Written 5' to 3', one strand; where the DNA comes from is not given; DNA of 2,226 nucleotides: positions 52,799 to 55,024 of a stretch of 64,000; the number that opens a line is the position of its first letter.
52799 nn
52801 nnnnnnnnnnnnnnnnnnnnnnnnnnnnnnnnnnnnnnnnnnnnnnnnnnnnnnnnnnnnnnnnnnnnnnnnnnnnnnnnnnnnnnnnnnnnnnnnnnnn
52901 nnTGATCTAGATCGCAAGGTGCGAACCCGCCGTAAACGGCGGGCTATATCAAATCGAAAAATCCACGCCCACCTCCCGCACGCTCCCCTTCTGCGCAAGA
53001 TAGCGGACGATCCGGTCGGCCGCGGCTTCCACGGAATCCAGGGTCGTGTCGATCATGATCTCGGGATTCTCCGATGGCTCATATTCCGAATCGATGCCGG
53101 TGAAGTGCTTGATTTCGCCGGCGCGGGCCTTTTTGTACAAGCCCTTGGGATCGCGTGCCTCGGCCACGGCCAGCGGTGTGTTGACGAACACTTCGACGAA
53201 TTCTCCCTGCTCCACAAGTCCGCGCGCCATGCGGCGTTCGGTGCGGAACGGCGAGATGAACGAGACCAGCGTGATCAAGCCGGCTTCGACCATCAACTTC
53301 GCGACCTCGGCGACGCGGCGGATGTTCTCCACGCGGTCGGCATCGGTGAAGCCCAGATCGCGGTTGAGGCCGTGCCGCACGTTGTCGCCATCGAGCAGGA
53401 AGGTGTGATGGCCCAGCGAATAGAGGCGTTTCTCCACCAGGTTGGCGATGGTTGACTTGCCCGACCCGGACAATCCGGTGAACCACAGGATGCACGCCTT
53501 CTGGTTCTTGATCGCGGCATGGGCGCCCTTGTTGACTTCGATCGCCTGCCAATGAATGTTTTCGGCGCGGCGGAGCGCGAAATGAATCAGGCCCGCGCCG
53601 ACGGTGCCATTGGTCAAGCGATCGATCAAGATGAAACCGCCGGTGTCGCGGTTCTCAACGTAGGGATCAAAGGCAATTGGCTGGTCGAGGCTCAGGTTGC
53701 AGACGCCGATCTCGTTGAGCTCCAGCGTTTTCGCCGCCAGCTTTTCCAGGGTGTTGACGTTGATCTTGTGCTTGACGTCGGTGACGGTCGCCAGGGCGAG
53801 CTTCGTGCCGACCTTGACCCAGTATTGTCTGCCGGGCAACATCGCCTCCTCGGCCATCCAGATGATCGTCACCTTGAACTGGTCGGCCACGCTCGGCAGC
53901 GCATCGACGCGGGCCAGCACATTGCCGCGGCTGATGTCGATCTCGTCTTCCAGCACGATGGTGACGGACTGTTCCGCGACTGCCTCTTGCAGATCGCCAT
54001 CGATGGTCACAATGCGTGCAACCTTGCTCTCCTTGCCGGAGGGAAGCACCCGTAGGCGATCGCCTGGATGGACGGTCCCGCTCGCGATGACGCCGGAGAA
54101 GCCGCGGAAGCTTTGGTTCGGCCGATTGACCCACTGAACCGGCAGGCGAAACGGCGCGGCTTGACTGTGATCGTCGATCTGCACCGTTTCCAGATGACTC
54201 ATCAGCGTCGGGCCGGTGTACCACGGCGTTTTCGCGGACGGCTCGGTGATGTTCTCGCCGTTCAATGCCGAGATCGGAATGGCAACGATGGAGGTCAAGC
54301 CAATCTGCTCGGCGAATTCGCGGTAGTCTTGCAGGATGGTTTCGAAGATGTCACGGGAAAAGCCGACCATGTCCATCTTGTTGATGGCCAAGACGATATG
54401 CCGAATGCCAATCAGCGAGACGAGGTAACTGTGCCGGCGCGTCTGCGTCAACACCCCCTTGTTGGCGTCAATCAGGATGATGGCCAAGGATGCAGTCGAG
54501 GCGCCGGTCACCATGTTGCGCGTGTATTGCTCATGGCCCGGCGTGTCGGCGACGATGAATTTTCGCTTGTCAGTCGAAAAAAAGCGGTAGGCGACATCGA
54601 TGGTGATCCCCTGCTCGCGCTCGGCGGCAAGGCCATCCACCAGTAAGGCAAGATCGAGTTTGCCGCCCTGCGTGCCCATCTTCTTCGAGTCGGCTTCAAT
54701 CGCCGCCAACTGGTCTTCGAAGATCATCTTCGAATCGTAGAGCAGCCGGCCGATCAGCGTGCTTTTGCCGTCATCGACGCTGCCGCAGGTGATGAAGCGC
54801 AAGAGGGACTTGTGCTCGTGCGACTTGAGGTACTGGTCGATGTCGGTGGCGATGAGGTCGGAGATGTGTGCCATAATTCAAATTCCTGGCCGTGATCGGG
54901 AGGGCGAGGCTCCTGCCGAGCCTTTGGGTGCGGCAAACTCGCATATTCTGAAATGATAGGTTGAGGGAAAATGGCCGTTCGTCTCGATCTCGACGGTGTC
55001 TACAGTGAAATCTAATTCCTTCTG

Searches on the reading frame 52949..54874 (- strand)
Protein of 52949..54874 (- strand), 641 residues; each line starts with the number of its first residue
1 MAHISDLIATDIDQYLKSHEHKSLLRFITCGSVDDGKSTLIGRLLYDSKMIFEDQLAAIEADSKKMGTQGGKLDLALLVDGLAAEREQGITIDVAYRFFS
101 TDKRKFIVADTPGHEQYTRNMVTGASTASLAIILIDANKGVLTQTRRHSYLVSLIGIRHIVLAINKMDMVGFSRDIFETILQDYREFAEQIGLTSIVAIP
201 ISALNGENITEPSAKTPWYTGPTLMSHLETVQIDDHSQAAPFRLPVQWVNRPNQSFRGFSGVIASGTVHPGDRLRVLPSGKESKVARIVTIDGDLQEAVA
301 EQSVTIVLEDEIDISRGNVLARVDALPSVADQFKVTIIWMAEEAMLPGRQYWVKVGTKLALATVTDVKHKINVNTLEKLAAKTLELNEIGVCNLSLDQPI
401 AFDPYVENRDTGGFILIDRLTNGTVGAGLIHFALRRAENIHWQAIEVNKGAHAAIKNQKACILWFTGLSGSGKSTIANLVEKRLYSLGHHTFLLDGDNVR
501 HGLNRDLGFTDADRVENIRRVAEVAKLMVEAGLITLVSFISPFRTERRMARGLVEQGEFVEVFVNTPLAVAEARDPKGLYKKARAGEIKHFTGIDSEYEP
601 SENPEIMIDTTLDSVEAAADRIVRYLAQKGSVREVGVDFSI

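Call 4: search_protein_families(library=pfam, proteins=[window:52949-54874:-], max_evalue=0.1)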
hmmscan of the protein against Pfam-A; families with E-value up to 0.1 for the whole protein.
window:52949-54874:- (641 aa): 14 families
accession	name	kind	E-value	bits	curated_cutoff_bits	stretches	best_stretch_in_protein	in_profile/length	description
PF01583.26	APS_kinase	-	6e-68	228.1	21.1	1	460-609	2-152/152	Adenylylsulphate kinase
PF00009.33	GTP_EFTU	-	5.8e-42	143.9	26.5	1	23-210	2-176/188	Elongation factor Tu GTP binding domain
PF22594.2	GTP-eEF1A_C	-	1.2e-28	99.9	27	1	332-430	1-100/101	GTP-eEF1A C-terminal domain-like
PF03144.31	GTP_EFTU_D2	-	1.4e-07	32.3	30.3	1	261-320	6-72/73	Elongation factor Tu domain 2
PF01926.29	MMR_HSR1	-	1.9e-06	28.4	21.9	1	85-165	27-112/113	50S ribosome-binding GTPase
PF13671.12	AAA_33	-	2.2e-05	25.2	27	1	463-574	2-114/143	AAA domain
PF03193.22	RsgA_GTPase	-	0.00042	20.6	30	0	451-482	97-128/174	RsgA GTPase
PF13555.12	AAA_29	-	0.0041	17.3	27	0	440-476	7-38/61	P-loop containing region of AAA domain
PF13238.12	AAA_18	-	0.0046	17.8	29.4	1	466-522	4-57/128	AAA domain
PF24883.2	NPHP3_N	-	0.01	16.5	24.8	1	457-490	18-52/164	Nephrocystin 3, N-terminal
PF06309.17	Torsin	-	0.013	16.1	27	1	453-490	46-83/127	Torsin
PF19044.6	P-loop_TraG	-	0.025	13.7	25.8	1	453-503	25-72/413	TraG P-loop domain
PF00503.26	G-alpha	-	0.085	12.4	48.8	0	10-43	5-40/333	G-protein alpha subunit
PF13207.12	AAA_17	-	0.086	13.6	27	0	466-509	1-39/136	AAA domain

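Call 19: find_related_loci(query=window:52952-54874:-, collection=genome_contigs, flank=6000)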
Query window:52952-54874:- (641 aa) in genome_contigs; peptide patterns used: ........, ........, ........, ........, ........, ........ (x = any residue, [..] = any of these).
600 stretches matched a pattern (row limit reached: there are more); 584 encode a relative of the query (tblastn E <= 1e-3); the best 80 are kept; 80 distinct loci.
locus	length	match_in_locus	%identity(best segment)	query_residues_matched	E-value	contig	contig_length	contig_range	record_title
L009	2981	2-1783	88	48-641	0e+0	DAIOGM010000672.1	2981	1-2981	MAG TPA_asm: Gemmataceae bacterium isolate CTOTU25972 NODE_19471_length_2981_cov_4.152427, whole genome shotgun sequence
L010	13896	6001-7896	77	1-632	0e+0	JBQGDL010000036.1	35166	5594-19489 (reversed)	MAG: Steroidobacteraceae bacterium isolate FBaNitSoil1_10 FBaNitSoil1_contig36, whole genome shotgun sequence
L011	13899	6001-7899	76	1-633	0e+0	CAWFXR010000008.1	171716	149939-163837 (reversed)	MAG: uncultured Gammaproteobacteria bacterium isolate MFD00905.bin.3.435 genome assembly, contig: contig_31321, whole ge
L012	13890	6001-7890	76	1-630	0e+0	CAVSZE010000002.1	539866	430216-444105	MAG: uncultured Gammaproteobacteria bacterium isolate MFD04716.bin.1.381 genome assembly, contig: contig_23249, whole ge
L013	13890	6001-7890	76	1-630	0e+0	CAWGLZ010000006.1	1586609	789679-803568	MAG: uncultured Gammaproteobacteria bacterium isolate MFD09779.bin.1.284 genome assembly, contig: contig_6257, whole gen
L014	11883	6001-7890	76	1-630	0e+0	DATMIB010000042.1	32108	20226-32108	MAG TPA_asm: Steroidobacteraceae bacterium isolate SMAG_U13531 k141_330698, whole genome shotgun sequence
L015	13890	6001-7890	74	1-630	0e+0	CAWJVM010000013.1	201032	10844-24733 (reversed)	MAG: uncultured Gammaproteobacteria bacterium isolate MFD04716.bin.3.364 genome assembly, contig: contig_62665, whole ge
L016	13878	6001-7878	74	1-626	0e+0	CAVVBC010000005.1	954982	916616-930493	MAG: uncultured Gammaproteobacteria bacterium isolate MFD09730.bin.3.255 genome assembly, contig: contig_1420, whole gen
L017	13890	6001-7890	74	1-630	0e+0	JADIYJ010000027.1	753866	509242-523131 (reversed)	MAG: Proteobacteria bacterium isolate AalE_18-Q3-R2-46_BAT3C.357 tig00264093-10-7570180, whole genome shotgun sequence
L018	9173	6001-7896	73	1-633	0e+0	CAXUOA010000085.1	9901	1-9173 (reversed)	MAG TPA_asm: uncultured Acetobacteraceae bacterium isolate public_SRR14722129_metawrap_bin.2 genome assembly, contig: pu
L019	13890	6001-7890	74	1-630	0e+0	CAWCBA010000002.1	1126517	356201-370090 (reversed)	MAG: uncultured Gammaproteobacteria bacterium isolate MFD09779.bin.1.338 genome assembly, contig: contig_16022, whole ge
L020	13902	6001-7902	73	1-641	0e+0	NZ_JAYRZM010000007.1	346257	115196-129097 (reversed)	MAG: Phenylobacterium sp. isolate SH_SHASGE1bin.12 NODE_23_length_346257_cov_10.225589, whole genome shotgun sequence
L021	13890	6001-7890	72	1-630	0e+0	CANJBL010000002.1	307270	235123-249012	MAG: Candidatus Marinimicrobia bacterium isolate RH-23may17-1068 genome assembly, contig: RH-23may17-C108, whole genome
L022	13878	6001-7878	74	1-626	0e+0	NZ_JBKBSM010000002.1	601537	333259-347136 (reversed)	MAG: Phenylobacterium sp. isolate 21H_026.bin.56 NODE_18_length_601537_cov_44.819730, whole genome shotgun sequence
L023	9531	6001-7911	73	1-637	0e+0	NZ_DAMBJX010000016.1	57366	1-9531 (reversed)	MAG: Brevundimonas vesicularis isolate CTOTU48968 NODE_58_length_57366_cov_5.448221, whole genome shotgun sequence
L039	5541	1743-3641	73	1-631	0e+0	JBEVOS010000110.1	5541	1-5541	MAG: Caulobacterales bacterium isolate T4R6UO_autometa_bin_0001 T4R6UO_autometa_bin_0001_k133_5635989, whole genome shot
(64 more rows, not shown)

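Call 67: search_protein_families(library=pfam, proteins=[L018:5284-5886:+, L039:1184-1723:+], max_evalue=0.05)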
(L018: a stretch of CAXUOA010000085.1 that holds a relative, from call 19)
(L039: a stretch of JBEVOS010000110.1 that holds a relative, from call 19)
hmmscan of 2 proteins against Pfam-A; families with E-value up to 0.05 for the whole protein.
L018:5284-5886:+ (201 aa): 0 families

L039:1184-1723:+ (180 aa): 1 family
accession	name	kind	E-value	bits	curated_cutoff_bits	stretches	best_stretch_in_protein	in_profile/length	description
PF13669.12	Glyoxalase_4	-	3.1e-12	47.2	27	1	30-123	2-83/109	Glyoxalase/Bleomycin resistance protein/Dioxygenase superfamily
